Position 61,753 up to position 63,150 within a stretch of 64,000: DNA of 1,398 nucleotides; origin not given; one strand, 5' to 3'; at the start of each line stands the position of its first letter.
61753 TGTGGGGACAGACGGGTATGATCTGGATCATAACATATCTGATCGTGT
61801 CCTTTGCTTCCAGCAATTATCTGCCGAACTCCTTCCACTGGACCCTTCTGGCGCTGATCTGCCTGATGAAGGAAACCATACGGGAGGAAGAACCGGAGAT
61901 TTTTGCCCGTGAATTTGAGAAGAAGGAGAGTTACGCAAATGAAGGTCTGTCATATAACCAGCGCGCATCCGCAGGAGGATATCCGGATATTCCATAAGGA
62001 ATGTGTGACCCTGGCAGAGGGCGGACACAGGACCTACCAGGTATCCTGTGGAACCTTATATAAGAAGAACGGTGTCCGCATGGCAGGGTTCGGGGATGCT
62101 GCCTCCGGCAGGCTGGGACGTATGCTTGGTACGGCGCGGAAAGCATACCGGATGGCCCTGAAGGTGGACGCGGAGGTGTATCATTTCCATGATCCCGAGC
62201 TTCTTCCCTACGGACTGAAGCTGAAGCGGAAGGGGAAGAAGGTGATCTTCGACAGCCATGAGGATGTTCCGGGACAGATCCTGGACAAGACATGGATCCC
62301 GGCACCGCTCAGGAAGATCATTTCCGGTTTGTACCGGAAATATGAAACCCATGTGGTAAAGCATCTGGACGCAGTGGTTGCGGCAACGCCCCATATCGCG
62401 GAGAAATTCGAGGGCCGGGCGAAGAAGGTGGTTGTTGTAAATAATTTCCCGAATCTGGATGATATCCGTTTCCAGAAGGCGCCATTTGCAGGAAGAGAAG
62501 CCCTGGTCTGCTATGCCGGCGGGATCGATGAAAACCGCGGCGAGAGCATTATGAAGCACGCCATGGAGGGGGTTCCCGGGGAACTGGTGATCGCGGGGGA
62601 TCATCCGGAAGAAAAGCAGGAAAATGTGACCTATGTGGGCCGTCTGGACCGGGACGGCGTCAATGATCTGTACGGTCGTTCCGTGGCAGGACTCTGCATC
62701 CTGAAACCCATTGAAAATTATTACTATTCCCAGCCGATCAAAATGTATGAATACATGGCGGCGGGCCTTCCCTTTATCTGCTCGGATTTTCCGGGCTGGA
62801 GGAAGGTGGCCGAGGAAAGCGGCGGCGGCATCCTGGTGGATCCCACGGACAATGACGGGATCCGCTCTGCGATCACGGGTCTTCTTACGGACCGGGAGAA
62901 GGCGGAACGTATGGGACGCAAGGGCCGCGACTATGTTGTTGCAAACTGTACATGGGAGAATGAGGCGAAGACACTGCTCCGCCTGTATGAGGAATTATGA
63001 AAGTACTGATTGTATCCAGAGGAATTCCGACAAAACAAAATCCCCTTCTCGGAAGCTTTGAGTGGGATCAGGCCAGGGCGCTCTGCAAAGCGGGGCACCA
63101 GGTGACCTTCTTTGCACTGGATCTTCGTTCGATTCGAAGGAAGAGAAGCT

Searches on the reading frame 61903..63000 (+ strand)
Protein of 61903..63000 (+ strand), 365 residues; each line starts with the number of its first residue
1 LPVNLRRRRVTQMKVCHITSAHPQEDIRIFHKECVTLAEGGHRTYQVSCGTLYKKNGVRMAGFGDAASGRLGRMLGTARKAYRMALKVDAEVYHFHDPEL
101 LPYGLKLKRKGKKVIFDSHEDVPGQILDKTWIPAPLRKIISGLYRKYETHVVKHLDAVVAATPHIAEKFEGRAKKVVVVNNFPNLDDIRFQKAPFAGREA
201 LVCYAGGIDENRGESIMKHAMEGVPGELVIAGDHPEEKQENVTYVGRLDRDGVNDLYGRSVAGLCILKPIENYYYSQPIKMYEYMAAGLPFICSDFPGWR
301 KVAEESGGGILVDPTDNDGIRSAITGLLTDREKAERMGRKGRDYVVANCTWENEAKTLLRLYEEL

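Call 3: search_protein_families(library=pfam, proteins=[window:61903-63000:+], max_evalue=0.01)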
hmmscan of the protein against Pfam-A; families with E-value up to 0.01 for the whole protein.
window:61903-63000:+ (365 aa): 5 families
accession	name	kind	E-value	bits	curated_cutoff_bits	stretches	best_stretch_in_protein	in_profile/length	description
PF00534.26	Glycos_transf_1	-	4.6e-14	52.8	26.4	1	191-343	7-171/172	Glycosyl transferases group 1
PF13692.12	Glyco_trans_1_4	-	1.7e-12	48.2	27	1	212-330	15-142/142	Glycosyl transferases group 1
PF13524.12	Glyco_trans_1_2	-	6.3e-11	42.9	25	1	227-359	16-143/144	Glycosyl transferase-like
PF13439.12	Glyco_transf_4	-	1.3e-10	42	28.5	1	55-185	38-168/170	Glycosyltransferase Family 4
PF13579.12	Glyco_trans_4_4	-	1.5e-06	29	29.7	1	56-181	38-157/158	Glycosyl transferase 4-like domain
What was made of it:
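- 61903..63000 (+): GT4 glycosyltransferase. Pfam, call 3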

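Call 81: find_encoding_contigs(protein=window:61939-63000:+, flank=10000, max_places=3)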
Protein window:61939-63000:+ (353 aa): 1 contig read that carries it; 1 place shown.
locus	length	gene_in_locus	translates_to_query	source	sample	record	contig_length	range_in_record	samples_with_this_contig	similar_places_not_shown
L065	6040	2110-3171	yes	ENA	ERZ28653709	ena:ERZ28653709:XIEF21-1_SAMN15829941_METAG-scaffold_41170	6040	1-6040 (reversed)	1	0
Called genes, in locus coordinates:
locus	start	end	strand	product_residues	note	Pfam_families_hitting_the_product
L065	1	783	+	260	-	?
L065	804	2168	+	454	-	PF04932:Wzy_C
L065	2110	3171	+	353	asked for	PF13439:Glyco_transf_4, PF13579:Glyco_trans_4_4 (weak), PF00534:Glycos_transf_1, PF13692:Glyco_trans_1_4, PF13524:Glyco_trans_1_2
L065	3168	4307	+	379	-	PF13439:Glyco_transf_4, PF13579:Glyco_trans_4_4, PF20706:GT4-conflict (weak), PF00534:Glycos_transf_1, PF13692:Glyco_trans_1_4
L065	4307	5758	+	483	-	PF01943:Polysacc_synt, PF13440:Polysacc_synt_3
